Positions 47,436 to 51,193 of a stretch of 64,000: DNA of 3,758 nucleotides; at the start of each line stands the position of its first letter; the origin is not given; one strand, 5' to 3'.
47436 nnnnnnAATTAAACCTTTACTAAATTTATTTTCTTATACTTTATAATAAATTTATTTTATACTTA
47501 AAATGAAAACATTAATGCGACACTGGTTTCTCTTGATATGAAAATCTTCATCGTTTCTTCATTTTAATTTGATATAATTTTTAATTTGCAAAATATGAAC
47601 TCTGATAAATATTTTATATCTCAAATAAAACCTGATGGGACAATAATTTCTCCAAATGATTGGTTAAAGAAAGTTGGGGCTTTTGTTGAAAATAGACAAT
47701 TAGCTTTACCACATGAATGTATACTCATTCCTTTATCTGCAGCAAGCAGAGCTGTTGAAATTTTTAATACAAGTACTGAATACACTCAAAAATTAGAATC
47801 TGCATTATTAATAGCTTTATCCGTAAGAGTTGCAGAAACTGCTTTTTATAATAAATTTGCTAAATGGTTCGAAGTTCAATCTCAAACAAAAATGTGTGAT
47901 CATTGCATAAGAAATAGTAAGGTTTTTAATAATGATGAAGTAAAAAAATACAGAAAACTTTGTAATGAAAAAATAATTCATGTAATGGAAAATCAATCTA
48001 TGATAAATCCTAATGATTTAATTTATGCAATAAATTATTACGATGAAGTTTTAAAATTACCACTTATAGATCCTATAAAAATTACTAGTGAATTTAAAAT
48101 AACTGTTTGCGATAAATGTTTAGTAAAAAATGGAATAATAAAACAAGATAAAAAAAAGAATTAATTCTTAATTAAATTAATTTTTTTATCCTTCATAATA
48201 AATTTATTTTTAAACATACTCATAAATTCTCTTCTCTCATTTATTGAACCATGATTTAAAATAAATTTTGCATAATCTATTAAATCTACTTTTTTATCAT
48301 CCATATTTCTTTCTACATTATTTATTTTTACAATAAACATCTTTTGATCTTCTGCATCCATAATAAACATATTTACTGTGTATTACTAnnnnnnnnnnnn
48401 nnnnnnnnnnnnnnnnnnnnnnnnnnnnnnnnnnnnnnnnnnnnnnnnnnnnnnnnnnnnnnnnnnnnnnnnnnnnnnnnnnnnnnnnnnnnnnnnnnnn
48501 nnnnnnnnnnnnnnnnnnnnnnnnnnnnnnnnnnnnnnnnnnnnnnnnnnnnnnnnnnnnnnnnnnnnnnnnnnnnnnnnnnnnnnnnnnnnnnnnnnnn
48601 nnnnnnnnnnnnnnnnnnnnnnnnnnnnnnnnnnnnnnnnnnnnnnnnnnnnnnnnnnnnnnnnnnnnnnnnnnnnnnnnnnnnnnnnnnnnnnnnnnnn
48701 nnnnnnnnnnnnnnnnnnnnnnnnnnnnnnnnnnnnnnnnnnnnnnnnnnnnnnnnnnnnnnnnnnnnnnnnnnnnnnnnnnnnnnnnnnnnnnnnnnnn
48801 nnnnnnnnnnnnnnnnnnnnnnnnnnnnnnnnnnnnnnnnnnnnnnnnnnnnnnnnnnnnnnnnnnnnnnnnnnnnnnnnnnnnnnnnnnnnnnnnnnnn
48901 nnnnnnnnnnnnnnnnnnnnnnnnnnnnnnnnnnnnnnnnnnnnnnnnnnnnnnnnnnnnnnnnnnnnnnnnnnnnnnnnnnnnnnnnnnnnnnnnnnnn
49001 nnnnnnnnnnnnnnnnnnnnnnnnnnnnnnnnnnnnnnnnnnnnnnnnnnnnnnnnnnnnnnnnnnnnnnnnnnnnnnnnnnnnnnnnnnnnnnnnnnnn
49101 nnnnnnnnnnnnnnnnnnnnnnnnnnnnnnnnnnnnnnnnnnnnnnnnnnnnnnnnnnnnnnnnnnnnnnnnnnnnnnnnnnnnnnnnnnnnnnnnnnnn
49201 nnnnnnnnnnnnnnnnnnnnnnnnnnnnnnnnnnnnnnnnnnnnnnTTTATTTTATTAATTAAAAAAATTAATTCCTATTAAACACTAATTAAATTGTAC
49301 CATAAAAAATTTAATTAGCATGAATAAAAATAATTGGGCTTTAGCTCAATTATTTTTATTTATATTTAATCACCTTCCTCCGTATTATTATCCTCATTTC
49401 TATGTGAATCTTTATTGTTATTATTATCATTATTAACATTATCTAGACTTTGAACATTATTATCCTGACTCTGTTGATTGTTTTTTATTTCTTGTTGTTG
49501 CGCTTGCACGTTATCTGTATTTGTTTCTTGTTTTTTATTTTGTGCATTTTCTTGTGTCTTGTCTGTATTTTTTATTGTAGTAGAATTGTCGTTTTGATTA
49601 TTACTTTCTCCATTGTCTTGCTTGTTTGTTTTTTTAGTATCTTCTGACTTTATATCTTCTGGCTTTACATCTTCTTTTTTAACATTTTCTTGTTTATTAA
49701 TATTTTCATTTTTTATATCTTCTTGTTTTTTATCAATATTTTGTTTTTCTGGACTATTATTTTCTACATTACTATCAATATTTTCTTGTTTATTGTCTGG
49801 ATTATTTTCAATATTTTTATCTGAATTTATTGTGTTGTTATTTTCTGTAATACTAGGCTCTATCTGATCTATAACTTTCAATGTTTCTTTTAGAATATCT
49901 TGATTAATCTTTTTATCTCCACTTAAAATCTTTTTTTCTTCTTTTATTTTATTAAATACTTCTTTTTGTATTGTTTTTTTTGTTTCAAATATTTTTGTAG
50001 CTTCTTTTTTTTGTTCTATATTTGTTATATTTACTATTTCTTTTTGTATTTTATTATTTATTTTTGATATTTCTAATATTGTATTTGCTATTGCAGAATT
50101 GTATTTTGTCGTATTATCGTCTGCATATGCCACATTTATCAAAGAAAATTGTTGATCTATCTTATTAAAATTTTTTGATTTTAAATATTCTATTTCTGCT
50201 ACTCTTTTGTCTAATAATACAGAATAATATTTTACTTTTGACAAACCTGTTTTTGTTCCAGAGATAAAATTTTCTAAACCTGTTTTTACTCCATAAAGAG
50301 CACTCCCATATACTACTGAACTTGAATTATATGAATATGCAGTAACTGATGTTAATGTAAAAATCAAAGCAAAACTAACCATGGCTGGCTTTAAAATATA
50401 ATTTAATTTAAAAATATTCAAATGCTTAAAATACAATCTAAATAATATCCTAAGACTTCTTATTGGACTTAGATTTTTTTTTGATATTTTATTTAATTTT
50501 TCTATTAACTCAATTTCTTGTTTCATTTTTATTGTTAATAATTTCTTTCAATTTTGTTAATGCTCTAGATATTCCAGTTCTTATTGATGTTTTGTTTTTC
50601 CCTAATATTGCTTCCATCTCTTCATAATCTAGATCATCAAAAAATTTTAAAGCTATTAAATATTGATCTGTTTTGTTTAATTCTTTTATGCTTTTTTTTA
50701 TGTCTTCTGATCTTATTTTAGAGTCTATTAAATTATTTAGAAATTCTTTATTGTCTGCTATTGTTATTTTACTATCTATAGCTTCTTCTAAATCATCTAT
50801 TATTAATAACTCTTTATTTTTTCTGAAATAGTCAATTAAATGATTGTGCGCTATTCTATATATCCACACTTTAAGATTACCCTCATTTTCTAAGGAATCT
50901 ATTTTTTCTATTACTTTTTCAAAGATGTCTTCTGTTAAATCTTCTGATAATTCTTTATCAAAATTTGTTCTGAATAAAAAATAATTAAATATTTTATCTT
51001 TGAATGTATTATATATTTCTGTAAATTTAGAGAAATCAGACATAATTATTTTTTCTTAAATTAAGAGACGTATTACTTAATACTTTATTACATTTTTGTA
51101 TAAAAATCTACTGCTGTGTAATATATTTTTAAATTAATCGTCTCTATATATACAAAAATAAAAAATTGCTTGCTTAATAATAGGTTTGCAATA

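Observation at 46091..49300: Integrase-less accessory island at the 3' end of tRNA-Ser: HNH-nuclease protein plus a class III nucleotidyl-cyclase-like palm protein with small partners, a candidate undescribed defence/signalling module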

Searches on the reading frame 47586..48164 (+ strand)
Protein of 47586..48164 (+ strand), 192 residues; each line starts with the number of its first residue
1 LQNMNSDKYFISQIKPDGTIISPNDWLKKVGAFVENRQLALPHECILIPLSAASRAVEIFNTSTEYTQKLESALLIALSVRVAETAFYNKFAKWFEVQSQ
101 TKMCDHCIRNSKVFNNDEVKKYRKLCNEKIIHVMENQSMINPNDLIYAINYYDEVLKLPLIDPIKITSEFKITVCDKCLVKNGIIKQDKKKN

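Call 4: search_protein_families(library=pfam, proteins=[window:47586-48164:+], max_evalue=1)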
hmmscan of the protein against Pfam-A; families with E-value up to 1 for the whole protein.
window:47586-48164:+ (192 aa): 0 families

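Call 5: search_protein_families(library=padloc, proteins=[window:47586-48164:+], max_evalue=1)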
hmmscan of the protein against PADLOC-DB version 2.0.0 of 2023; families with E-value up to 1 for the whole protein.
window:47586-48164:+ (192 aa): 0 families

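Call 6: search_protein_families(library=ncbifam, proteins=[window:47586-48164:+], max_evalue=1)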
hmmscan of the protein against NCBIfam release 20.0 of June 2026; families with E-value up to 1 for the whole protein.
window:47586-48164:+ (192 aa): 0 families

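Call 7: search_protein_families(library=phrogs, proteins=[window:47586-48164:+], max_evalue=1)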
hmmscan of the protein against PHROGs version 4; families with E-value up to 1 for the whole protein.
window:47586-48164:+ (192 aa): 1 family
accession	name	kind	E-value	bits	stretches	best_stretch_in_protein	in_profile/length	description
phrog_4921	-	unknown function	0.087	13.9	0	100-136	62-94/116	-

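Call 36: find_homologous_proteins(query=window:47586-48164:+, max_evalue=0.01)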
Query window:47586-48164:+ (192 aa): 4 proteins with E <= 0.01 among 45 candidates.
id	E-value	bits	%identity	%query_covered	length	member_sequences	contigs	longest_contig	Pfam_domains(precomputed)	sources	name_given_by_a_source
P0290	7.8e-121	419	100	98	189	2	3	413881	-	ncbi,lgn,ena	-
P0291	1.1e-91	324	78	96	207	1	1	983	-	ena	-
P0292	4.1e-52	195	56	90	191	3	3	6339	-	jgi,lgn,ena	-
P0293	1.4e-36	144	57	67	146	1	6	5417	-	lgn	-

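Call 38: find_encoding_contigs(protein=P0292, flank=6000, max_places=3)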
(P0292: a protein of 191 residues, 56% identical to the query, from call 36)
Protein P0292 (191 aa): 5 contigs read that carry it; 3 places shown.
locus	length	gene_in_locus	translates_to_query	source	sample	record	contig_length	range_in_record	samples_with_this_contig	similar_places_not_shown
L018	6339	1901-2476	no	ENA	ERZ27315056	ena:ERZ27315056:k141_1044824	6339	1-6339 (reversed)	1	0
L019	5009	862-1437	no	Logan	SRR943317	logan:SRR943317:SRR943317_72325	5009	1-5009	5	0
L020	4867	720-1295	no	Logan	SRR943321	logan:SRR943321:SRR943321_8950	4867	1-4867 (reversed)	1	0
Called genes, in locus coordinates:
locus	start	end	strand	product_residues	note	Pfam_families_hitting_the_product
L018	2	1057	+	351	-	?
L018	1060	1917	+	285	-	PF00535:Glycos_transf_2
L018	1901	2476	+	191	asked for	-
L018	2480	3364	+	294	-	PF00535:Glycos_transf_2, PF13641:Glyco_tranf_2_3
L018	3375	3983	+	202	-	PF08242:Methyltransf_12 (faint), PF13489:Methyltransf_23, PF08241:Methyltransf_11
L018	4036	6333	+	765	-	-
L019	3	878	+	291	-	?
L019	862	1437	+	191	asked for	-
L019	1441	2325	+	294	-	PF00535:Glycos_transf_2, PF13641:Glyco_tranf_2_3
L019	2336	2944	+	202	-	PF08242:Methyltransf_12 (faint), PF13489:Methyltransf_23, PF08241:Methyltransf_11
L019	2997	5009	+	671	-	?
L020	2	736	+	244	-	?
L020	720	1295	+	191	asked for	-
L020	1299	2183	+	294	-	PF00535:Glycos_transf_2, PF13641:Glyco_tranf_2_3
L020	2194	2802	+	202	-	PF08242:Methyltransf_12 (faint), PF13489:Methyltransf_23, PF08241:Methyltransf_11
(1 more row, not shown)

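Call 39: find_encoding_contigs(protein=P0293, flank=6000, max_places=3)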
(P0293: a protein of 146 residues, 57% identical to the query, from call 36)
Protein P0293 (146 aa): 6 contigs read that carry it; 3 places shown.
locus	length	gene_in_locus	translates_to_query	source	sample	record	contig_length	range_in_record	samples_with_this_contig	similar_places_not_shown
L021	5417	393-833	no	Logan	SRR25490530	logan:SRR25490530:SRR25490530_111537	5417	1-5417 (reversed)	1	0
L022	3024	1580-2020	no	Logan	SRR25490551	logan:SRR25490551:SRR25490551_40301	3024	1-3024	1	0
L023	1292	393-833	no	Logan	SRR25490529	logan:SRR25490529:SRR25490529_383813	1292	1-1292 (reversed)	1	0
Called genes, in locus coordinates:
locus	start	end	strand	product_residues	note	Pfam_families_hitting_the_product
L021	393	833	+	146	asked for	-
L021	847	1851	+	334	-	PF00535:Glycos_transf_2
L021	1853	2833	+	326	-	PF00535:Glycos_transf_2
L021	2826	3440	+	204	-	PF07021:MetW, PF13489:Methyltransf_23, PF08241:Methyltransf_11 (weak), PF08242:Methyltransf_12 (weak), PF13847:Methyltransf_31 (weak)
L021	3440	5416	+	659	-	?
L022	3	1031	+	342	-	?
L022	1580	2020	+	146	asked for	-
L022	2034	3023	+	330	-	?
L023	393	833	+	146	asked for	-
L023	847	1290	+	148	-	?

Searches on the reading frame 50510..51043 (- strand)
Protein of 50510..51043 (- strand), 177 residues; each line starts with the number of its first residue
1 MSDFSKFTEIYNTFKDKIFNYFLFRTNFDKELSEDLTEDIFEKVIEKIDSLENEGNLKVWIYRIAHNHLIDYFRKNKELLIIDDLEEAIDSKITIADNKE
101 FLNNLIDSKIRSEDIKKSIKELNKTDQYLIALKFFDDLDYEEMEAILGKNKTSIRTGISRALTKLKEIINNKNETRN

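Call 4: search_protein_families(library=pfam, proteins=[window:50510-51043:-], max_evalue=1)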
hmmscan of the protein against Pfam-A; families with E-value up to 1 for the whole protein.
window:50510-51043:- (177 aa): 8 families
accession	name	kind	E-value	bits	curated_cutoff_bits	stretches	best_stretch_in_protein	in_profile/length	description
PF04542.20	Sigma70_r2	-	2.6e-10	40.4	24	1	23-77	13-69/71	Sigma-70 region 2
PF08281.18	Sigma70_r4_2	-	8.5e-07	29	25.7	1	114-165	3-54/54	Sigma-70, region 4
PF02520.22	ANIS5_cation-bd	-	0.014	15.9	29.3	1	100-176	5-80/109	SXP/RAL-2 family protein Ani s 5-like, metal-binding domain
PF22029.2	PhyR_sigma2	-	0.025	15.1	27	1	33-66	22-55/55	Sigma2 domain of PhyR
PF04545.22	Sigma70_r4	-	0.04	13.9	24.1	1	119-167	2-50/50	Sigma-70, region 4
PF23630.1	Death_TNFRSF11B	-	0.048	14.4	27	1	90-134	15-59/72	Tumor Necrosis Factor Receptor Superfamily Member 11B death domain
PF10256.14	Erf4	-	0.075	13.5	29.3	0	21-51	14-44/116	Golgin subfamily A member 7/ERF4 family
PF19013.6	DUF5742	-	0.093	12.5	27.7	1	56-112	134-187/260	Family of unknown function (DUF5742)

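Call 45: find_encoding_contigs(protein=window:50510-51043:-, flank=10000, max_places=10)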
Protein window:50510-51043:- (177 aa): 5 contigs read that carry it; 4 places shown.
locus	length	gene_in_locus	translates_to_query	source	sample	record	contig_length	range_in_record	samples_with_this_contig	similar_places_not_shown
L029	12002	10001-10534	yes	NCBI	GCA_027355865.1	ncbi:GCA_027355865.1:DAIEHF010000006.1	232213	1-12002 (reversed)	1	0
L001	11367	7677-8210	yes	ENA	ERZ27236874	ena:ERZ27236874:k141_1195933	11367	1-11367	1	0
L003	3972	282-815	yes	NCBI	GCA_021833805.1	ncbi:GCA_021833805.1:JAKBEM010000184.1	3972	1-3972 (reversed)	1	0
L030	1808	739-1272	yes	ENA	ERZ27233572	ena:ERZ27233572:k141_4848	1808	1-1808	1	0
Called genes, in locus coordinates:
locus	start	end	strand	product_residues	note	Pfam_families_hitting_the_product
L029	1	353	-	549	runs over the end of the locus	PF04055:Radical_SAM, PF16199:Radical_SAM_C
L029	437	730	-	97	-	-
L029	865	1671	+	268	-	PF01209:Ubie_methyltran, PF13489:Methyltransf_23, PF02353:CMAS (weak), PF05175:MTS (weak), PF13847:Methyltransf_31, PF08241:Methyltransf_11, PF08242:Methyltransf_12, PF13649:Methyltransf_25, +4 more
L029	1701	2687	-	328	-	PF00579:tRNA-synt_1b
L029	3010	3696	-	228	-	PF00696:AA_kinase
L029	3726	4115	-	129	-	PF06397:Desulfoferrod_N, PF01880:Desulfoferrodox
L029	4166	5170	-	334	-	PF09587:PGA_cap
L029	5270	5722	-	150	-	-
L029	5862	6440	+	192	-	PF03193:RsgA_GTPase (weak), PF02421:FeoB_N, PF01926:MMR_HSR1, PF00009:GTP_EFTU (weak)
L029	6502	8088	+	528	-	PF01569:PAP2, PF14067:LssY_C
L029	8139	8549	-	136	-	-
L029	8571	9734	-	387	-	-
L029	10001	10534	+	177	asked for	PF04542:Sigma70_r2, PF08281:Sigma70_r4_2 (weak)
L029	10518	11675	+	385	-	-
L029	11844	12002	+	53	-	?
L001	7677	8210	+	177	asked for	PF04542:Sigma70_r2, PF08281:Sigma70_r4_2 (weak)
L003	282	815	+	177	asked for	PF04542:Sigma70_r2, PF08281:Sigma70_r4_2 (weak)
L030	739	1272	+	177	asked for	PF04542:Sigma70_r2, PF08281:Sigma70_r4_2 (weak)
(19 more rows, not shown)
